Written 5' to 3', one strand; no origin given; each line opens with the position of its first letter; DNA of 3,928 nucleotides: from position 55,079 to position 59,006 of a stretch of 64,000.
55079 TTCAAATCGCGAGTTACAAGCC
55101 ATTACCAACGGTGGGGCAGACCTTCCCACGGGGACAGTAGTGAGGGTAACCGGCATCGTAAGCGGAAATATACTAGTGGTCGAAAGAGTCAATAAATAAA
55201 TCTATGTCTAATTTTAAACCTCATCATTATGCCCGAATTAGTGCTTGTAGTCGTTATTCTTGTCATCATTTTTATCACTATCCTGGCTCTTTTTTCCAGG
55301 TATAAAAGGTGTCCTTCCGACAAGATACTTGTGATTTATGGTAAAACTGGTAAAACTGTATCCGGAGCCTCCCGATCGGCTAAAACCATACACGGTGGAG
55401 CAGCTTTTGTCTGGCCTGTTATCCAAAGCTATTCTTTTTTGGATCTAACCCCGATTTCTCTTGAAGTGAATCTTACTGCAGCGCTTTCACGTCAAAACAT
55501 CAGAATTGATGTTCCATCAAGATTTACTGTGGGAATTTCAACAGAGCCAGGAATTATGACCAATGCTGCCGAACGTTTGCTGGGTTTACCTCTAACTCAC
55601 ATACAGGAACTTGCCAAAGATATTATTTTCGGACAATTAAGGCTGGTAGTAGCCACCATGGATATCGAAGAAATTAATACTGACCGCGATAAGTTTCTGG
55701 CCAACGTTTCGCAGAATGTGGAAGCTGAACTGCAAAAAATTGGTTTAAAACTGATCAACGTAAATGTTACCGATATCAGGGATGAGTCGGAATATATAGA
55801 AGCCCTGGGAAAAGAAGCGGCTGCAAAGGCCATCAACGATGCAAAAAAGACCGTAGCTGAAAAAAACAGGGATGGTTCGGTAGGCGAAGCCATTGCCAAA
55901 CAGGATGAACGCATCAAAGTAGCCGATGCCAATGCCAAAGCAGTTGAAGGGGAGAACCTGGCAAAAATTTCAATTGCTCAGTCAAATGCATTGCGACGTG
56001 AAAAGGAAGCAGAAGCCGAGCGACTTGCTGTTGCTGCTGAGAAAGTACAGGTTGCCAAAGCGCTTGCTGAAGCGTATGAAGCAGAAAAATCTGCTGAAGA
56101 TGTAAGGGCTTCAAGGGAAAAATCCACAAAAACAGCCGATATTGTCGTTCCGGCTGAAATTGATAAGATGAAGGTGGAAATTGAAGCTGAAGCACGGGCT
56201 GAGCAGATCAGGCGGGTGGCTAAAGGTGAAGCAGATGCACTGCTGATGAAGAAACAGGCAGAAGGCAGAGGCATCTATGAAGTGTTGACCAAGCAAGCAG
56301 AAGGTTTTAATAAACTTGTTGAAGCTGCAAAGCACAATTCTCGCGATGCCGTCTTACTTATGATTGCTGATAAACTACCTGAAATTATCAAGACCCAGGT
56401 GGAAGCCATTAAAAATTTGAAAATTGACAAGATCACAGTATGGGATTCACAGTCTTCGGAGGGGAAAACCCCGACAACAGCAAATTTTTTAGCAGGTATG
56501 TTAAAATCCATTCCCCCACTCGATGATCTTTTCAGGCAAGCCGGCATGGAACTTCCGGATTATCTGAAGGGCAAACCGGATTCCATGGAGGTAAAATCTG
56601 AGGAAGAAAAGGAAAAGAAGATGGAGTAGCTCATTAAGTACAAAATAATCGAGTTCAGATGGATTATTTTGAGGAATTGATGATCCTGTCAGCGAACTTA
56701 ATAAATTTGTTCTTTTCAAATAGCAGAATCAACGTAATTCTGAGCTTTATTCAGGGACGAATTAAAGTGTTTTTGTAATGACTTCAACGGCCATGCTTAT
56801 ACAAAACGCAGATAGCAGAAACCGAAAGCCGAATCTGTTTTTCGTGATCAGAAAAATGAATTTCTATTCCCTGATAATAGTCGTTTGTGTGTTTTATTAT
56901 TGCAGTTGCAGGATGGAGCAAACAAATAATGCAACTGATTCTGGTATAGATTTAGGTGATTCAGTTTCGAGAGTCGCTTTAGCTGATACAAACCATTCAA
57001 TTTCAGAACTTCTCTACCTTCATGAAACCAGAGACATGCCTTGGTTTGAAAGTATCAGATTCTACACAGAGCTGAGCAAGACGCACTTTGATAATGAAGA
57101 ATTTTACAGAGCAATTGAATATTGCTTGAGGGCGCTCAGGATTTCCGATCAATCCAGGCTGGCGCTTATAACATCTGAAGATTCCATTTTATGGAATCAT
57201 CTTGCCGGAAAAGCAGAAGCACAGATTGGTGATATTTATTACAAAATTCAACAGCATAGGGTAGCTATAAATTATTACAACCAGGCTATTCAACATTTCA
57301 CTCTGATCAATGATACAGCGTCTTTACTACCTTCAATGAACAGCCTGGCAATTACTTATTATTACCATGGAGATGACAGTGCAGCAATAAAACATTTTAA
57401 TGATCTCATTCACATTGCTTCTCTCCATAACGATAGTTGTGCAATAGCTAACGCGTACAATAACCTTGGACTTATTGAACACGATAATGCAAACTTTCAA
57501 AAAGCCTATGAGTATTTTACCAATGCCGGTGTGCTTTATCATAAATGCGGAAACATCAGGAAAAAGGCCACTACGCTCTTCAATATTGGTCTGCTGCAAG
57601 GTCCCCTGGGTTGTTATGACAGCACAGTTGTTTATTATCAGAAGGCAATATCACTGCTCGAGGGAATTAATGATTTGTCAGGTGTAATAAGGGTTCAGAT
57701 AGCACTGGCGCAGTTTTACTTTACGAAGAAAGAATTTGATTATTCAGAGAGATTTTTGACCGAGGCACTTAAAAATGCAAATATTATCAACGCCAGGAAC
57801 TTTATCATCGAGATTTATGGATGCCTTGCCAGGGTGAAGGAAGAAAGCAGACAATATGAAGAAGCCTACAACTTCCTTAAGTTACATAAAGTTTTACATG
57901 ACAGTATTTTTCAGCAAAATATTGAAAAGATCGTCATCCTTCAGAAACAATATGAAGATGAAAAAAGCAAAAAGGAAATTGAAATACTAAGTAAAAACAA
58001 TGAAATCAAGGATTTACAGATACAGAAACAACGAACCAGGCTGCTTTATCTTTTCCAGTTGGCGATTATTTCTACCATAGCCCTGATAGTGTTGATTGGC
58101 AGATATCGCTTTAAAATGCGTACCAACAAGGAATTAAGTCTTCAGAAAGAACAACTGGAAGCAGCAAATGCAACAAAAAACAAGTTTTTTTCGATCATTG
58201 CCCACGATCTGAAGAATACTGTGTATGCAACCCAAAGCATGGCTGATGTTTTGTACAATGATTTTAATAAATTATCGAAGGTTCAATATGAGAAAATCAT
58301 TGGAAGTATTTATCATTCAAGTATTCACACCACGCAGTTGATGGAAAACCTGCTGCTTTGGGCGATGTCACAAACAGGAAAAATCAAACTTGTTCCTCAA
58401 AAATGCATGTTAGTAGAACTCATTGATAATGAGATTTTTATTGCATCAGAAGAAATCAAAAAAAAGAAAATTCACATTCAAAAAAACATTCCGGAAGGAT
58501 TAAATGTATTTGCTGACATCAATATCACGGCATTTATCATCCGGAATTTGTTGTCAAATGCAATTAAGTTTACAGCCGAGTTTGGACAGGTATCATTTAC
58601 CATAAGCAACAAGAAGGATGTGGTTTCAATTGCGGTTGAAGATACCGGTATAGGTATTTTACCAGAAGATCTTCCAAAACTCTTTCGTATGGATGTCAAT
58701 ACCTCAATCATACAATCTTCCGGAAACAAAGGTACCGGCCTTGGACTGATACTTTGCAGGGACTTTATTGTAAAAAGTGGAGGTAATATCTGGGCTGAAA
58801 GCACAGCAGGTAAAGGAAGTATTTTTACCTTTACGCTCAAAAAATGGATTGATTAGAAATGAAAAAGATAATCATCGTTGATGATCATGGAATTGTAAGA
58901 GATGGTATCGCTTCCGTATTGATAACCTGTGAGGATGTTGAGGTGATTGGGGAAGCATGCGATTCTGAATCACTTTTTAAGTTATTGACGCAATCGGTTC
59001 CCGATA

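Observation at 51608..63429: Signalling island: paralogous TPR-sensor receptors (cyclase output vs His-kinase output) flanking DUF1684 and NfeD-flotillin, upstream of a giant candidate T9SS LamG adhesin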

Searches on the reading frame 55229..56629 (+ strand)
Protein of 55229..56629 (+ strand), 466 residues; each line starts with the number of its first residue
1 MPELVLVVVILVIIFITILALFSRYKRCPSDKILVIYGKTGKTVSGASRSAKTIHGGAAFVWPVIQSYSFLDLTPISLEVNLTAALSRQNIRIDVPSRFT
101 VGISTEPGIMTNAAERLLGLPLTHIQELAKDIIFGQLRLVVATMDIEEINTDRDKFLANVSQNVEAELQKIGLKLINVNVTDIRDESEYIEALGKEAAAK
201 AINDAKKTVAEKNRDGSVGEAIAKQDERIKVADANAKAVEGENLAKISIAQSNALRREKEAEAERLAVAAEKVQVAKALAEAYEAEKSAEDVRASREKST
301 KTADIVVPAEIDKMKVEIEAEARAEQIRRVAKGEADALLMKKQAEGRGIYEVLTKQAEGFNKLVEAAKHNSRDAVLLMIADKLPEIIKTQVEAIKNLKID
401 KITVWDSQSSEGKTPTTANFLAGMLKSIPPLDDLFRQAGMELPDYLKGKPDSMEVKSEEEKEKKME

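Call 3: search_protein_families(library=pfam, proteins=[window:55229-56629:+], max_evalue=0.01)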
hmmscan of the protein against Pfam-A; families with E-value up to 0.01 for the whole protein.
window:55229-56629:+ (466 aa): 1 family
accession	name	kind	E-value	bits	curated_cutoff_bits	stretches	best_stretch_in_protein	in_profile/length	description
PF01145.31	Band_7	-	7.1e-29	101.5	23.6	1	30-213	5-175/176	SPFH domain / Band 7 family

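Call 4: search_protein_families(library=ncbifam, proteins=[window:55229-56629:+], max_evalue=0.01)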
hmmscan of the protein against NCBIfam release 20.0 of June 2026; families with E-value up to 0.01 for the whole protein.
window:55229-56629:+ (466 aa): 1 family
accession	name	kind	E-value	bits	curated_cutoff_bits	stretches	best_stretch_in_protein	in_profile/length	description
NF058507.1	FlotScfldFlot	equivalog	6.1e-46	157.5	700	2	7-262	3-251/477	flotillin lipid rafts scaffold protein FloT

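Call 84: search_protein_families(library=padloc, proteins=[window:55229-56629:+], max_evalue=0.001)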
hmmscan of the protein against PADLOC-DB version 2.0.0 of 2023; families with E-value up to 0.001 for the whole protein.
window:55229-56629:+ (466 aa): 0 families

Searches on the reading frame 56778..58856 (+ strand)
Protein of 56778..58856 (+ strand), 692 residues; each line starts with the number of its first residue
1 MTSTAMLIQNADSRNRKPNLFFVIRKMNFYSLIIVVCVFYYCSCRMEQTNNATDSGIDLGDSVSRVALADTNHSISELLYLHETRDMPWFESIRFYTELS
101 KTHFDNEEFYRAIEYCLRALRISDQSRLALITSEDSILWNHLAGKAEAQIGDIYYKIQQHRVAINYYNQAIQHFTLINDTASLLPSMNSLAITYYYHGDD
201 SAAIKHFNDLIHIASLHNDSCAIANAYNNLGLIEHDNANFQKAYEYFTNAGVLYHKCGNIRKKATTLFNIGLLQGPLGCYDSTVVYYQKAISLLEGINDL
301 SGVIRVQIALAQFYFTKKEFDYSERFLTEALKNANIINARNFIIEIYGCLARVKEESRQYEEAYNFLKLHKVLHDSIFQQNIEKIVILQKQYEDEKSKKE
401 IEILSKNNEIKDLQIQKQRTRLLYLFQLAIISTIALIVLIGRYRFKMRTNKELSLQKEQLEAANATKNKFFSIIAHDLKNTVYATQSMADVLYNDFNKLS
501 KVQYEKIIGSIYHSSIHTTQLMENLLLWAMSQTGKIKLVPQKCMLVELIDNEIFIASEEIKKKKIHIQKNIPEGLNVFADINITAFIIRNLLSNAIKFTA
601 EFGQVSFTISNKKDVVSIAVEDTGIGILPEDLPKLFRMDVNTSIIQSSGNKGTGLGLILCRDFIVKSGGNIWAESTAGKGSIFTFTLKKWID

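Call 3: search_protein_families(library=pfam, proteins=[window:56778-58856:+], max_evalue=0.01)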
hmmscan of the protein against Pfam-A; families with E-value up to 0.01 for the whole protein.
window:56778-58856:+ (692 aa): 14 families
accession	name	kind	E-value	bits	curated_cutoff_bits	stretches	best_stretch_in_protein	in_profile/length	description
PF02518.31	HATPase_c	-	4.1e-24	85.6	26.4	1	586-689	8-109/111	Histidine kinase-, DNA gyrase B-, and HSP90-like ATPase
PF13424.12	TPR_12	-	1.2e-17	64.3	30.1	2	149-210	8-71/77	Tetratricopeptide repeat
PF07719.23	TPR_2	-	3e-12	46.1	27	0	149-173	6-30/34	Tetratricopeptide repeat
PF00515.34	TPR_1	-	4.6e-12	45.6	27.8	0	224-250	1-27/34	Tetratricopeptide repeat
PF13181.12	TPR_8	-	2.4e-10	40.2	25.7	0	149-171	6-28/34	Tetratricopeptide repeat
PF14938.12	SNAP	-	7.9e-06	26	25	0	143-212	113-183/282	Soluble NSF attachment protein, SNAP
PF00512.31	HisKA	-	1.7e-05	25.2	26.9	1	467-533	2-65/66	His Kinase A (phospho-acceptor) domain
PF25063.1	ARM_TT21_C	-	7.4e-05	23.1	35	0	208-251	115-156/209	Tetratricopeptide repeat protein 21 C-terminal ARM domain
PF13374.12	TPR_10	-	0.00015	22.1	27.5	0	186-207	4-25/42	Tetratricopeptide repeat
PF13589.12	HATPase_c_3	-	0.00018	22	25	1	588-667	7-92/137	Histidine kinase-, DNA gyrase B-, and HSP90-like ATPase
PF25068.1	ARM_TT21_4th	-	0.00055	20.7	30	0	287-381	15-110/153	Tetratricopeptide repeat protein 21 forth ARM domain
PF13174.12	TPR_6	-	0.0017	19.3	26.3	0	150-174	6-30/33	Tetratricopeptide repeat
PF13428.12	TPR_14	-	0.0017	19.3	23.5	0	96-130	4-38/44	Tetratricopeptide repeat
PF17874.7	TPR_MalT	-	0.0022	17.8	45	0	216-368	31-185/336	MalT-like TPR region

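Call 4: search_protein_families(library=ncbifam, proteins=[window:56778-58856:+], max_evalue=0.01)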
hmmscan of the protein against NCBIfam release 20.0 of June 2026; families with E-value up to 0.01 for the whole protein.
window:56778-58856:+ (692 aa): 69 families (the best 25 are shown)
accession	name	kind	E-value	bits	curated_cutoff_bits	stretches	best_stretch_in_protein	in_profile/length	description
NF053520.1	HK_Porph_FimS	equivalog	6.6e-56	189.8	600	1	190-689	130-617/618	sensor histidine kinase FimS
NF006800.0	PRK09303.1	equivalog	2.8e-35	122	342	1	453-688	137-376/383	histidine kinase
NF046044.1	PnpS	equivalog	3e-31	108.8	400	1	459-687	162-389/390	two-component system histidine kinase PnpS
TIGR02956.1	TMAO_torS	equivalog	3.8e-28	98.1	676.5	1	456-687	453-680/967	TMAO reductase system sensor histidine kinase/response regulator TorS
NF047874.1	MASE3_PAS_HK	subfamily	1.3e-27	96.9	560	1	367-688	308-624/655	MASE3 domain-containing sensor histidine kinase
NF041880.1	EPS_EpsF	equivalog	2.5e-27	95.6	900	1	458-684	265-488/492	response regulator EpsF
TIGR02966.1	phoR_proteo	equivalog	1.5e-26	93.2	334.2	1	388-687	39-333/333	phosphate regulon sensor histidine kinase PhoR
NF041735.1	hist_kin_RppB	equivalog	2.9e-25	89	400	1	468-687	217-437/438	two-component system sensor histidine kinase RppB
NF008302.0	PRK11091.1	equivalog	1.1e-24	86.7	838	1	456-688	272-504/779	aerobic respiration two-component sensor histidine kinase ArcB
NF033092.0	HK_WalK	equivalog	1.2e-23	83.5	725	1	462-687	367-592/594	cell wall metabolism sensor histidine kinase WalK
NF045595.1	HK_scytonemin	equivalog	3.6e-23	81.8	865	1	396-687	348-633/637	scytonemin biosynthesis sensor histidine kinase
NF011874.0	PRK15347.1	equivalog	4.2e-23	81.3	852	1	446-687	378-612/921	two component system sensor kinase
NF041832.1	near_NosP_CTERM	subfamily_domain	2.8e-22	79.3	400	1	461-687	1-223/370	NahK/ErcS family hybrid sensor histidine kinase/response regulator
NF007793.0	PRK10490.1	equivalog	4.3e-22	78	1123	1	426-688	626-881/895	two-component system sensor histidine kinase KdpD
NF008312.0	PRK11100.1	equivalog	5.7e-22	78.2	356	1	457-688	247-473/477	two-component system sensor histidine kinase CreC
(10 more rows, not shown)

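Call 17: find_homologous_proteins(query=window:56856-58856:+)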
Query window:56856-58856:+ (666 aa): 333 proteins with E <= 0.001 among 8000 candidates; the best 120 are listed.
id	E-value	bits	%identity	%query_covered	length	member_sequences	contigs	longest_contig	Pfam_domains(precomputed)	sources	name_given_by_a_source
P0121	0.0e+0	1481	100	100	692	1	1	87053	PF00515.35,PF13424.13,PF02518.32,PF14938.13,PF00512.32,PF13181.13,PF07719.24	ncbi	-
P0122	0.0e+0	1319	89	100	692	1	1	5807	PF00515.35,PF13424.13,PF02518.32,PF00512.32,PF13181.13,PF07719.24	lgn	-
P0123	2.5e-154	533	44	90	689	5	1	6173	PF00515.35,PF13424.13,PF02518.32,PF00512.32,PF13181.13,PF07719.24,PF13374.13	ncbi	-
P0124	4.7e-84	301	32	89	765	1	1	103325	PF13176.13,PF00512.32,PF13428.13,PF13374.13,PF17874.8,PF00515.35,PF13424.13,PF28559.1,PF21033.5,PF02518.32,PF14938.13,PF13432.13,PF13589.13,PF13181.13,PF07719.24,PF13174.13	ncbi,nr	ncbi:MAG: tetratricopeptide repeat protein [Bacteroidales bacterium]|nr:tetratricopeptide repeat pro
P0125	4.2e-77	278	33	81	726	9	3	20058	PF17874.8,PF00515.35,PF13424.13,PF13176.13,PF02518.32,PF24885.2,PF14938.13,PF00512.32,PF13181.13,PF07719.24,PF13374.13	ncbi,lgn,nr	ncbi:MAG: sensor histidine kinase [Bacteroidales bacterium]|nr:MAG: sensor histidine kinase [Bactero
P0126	2.5e-76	276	32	90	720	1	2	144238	PF13176.13,PF24885.2,PF00512.32,PF13428.13,PF13374.13,PF17874.8,PF00515.35,PF13424.13,PF28559.1,PF02518.32,PF14938.13,PF13432.13,PF13181.13,PF07719.24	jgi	jgi:signal transduction histidine kinase/uncharacterized protein HemY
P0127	3.2e-76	275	31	90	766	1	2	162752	PF13431.13,PF13176.13,PF00512.32,PF13428.13,PF13374.13,PF17874.8,PF00515.35,PF13424.13,PF28559.1,PF02518.32,PF14938.13,PF13432.13,PF13589.13,PF13181.13,PF07719.24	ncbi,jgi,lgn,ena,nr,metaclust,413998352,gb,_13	ncbi:MAG TPA: hypothetical protein DCG75_09160 [Bacteroidales bacterium]|nr:hypothetical protein [Ba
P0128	3.0e-75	272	31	90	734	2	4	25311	PF13176.13,PF00512.32,PF13428.13,PF13374.13,PF17874.8,PF00515.35,PF13424.13,PF28559.1,PF02518.32,PF14938.13,PF13432.13,PF13181.13,PF07719.24,PF13174.13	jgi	-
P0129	2.0e-74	269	30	87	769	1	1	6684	PF10602.16,PF13431.13,PF13176.13,PF24885.2,PF00512.32,PF13428.13,PF13374.13,PF25068.3,PF13371.13,PF17874.8,PF00515.35,PF13424.13,PF28559.1,PF02518.32,PF14938.13,PF13432.13,PF13181.13,PF07719.24,PF13174.13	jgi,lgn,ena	-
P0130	9.5e-74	267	31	93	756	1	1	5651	PF10602.16,PF13431.13,PF10579.15,PF13176.13,PF24885.2,PF00512.32,PF13428.13,PF13374.13,PF17874.8,PF00515.35,PF13424.13,PF28559.1,PF21033.5,PF02518.32,PF14938.13,PF13432.13,PF13589.13,PF13181.13,PF07719.24,PF13174.13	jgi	-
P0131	2.2e-72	263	31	89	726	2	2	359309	PF17874.8,PF00515.35,PF13424.13,PF13176.13,PF02518.32,PF00512.32,PF13181.13,PF07719.24,PF13374.13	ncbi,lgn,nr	ncbi:MAG: tetratricopeptide repeat-containing sensor histidine kinase [Bacteroidales bacterium]|nr:t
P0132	5.0e-71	258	29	100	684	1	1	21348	PF13431.13,PF12862.14,PF13176.13,PF24885.2,PF00512.32,PF13428.13,PF13374.13,PF14559.13,PF17874.8,PF00515.35,PF13424.13,PF02518.32,PF14938.13,PF13432.13,PF13181.13,PF07719.24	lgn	-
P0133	1.6e-70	257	33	70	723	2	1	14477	PF13431.13,PF17874.8,PF00515.35,PF13424.13,PF13176.13,PF02518.32,PF24885.2,PF00512.32,PF13181.13,PF07719.24,PF13374.13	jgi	-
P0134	2.1e-70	256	28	82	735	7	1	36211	PF10602.16,PF13414.13,PF09986.16,PF10952.16,PF13176.13,PF24885.2,PF00512.32,PF13428.13,PF13374.13,PF14559.13,PF17874.8,PF00515.35,PF13424.13,PF28559.1,PF21033.5,PF02518.32,PF14938.13,PF13432.13,PF13181.13,PF07719.24,PF13174.13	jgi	-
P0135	6.8e-69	251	30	82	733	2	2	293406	PF17874.8,PF00515.35,PF13424.13,PF13176.13,PF02518.32,PF00512.32,PF13181.13,PF07719.24,PF13374.13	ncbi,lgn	-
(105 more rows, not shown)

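Call 18: find_encoding_contigs(protein=P0122, flank=10000, max_places=2)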
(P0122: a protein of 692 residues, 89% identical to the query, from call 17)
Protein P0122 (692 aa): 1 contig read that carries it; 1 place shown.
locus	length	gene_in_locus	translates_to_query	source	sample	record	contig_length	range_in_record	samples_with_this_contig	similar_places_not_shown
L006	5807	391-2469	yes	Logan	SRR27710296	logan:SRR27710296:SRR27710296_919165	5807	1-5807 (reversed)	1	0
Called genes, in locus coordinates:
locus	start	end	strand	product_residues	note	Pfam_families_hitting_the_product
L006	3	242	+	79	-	?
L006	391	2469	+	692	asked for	PF00515:TPR_1 (faint), PF07719:TPR_2 (faint), PF13181:TPR_8 (faint), PF13424:TPR_12 (weak), PF00512:HisKA (weak), PF02518:HATPase_c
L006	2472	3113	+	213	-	PF00072:Response_reg, PF00196:GerE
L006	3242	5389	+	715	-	PF03781:FGE-sulfatase, PF09603:Fib_succ_major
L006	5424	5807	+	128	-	?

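Call 19: find_encoding_contigs(protein=P0123, flank=10000, max_places=2)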
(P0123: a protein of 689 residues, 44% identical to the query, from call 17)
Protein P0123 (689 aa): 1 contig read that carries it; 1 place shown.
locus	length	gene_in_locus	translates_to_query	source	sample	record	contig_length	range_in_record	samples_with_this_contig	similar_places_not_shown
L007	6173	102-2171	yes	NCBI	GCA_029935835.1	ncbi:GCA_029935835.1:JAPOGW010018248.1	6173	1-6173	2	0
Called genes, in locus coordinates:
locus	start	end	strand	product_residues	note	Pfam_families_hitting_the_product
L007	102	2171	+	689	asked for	PF00515:TPR_1 (faint), PF07719:TPR_2 (faint), PF13181:TPR_8 (faint), PF13374:TPR_10 (faint), PF13424:TPR_12, PF00512:HisKA, PF02518:HATPase_c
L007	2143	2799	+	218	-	PF00072:Response_reg, PF00196:GerE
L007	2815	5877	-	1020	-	PF26628:DUF8202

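Call 20: find_encoding_contigs(protein=P0124, flank=10000, max_places=1)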
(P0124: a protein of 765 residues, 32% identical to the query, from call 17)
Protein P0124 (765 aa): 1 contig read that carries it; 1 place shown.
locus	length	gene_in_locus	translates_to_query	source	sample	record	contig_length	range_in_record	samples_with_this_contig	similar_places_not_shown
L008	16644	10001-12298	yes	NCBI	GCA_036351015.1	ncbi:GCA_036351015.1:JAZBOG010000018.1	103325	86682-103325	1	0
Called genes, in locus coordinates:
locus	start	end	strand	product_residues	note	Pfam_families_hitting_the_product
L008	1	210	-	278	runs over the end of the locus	PF04397:LytTR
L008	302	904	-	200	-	PF01914:MarC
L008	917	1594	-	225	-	PF00849:PseudoU_synth_2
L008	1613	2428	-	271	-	PF02548:Pantoate_transf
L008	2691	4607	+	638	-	PF00012:HSP70, PF06723:MreB_Mbl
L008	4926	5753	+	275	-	-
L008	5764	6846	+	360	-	PF02568:ThiI (faint), PF03054:tRNA_Me_trans, PF20259:tRNA_Me_trans_M, PF20258:tRNA_Me_trans_C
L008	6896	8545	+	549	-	PF00082:Peptidase_S8, PF18962:Por_Secre_tail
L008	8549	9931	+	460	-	PF13742:tRNA_anti_2, PF02601:Exonuc_VII_L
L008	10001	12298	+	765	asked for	PF28559:TPR_SusR, PF13424:TPR_12, PF13424:TPR_12, PF14938:SNAP, PF13424:TPR_12, PF00515:TPR_1, PF17874:TPR_MalT, PF13424:TPR_12, +13 more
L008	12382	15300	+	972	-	PF13424:TPR_12, PF00515:TPR_1 (weak), PF13424:TPR_12, PF13424:TPR_12, PF13424:TPR_12, PF13424:TPR_12, PF00512:HisKA, PF02518:HATPase_c, +22 more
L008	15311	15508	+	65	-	PF02609:Exonuc_VII_S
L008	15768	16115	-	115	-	-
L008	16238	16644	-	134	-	?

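Call 71: search_protein_families(library=pfam, proteins=[L006:3242-5389:+], max_evalue=0.00001)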
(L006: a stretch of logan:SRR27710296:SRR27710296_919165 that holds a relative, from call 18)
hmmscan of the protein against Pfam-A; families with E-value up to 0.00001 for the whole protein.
L006:3242-5389:+ (715 aa): 2 families
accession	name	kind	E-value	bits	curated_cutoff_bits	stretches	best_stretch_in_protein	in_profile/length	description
PF09603.15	Fib_succ_major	-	1.9e-25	90.7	33.9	1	523-712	3-187/187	Fibrobacter succinogenes major domain (Fib_succ_major)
PF03781.23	FGE-sulfatase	-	9.8e-10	38.9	23.3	1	237-349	35-142/255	Sulfatase-modifying factor enzyme 1-like domain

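Call 84: search_protein_families(library=padloc, proteins=[window:56856-58856:+], max_evalue=0.001)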
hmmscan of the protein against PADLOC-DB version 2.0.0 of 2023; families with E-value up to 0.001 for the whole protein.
window:56856-58856:+ (666 aa): 1 family
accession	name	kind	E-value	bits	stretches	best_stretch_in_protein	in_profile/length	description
PDLC01169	TPR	-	5.6e-09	33.8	1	198-321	109-221/252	TPR repeats containing protein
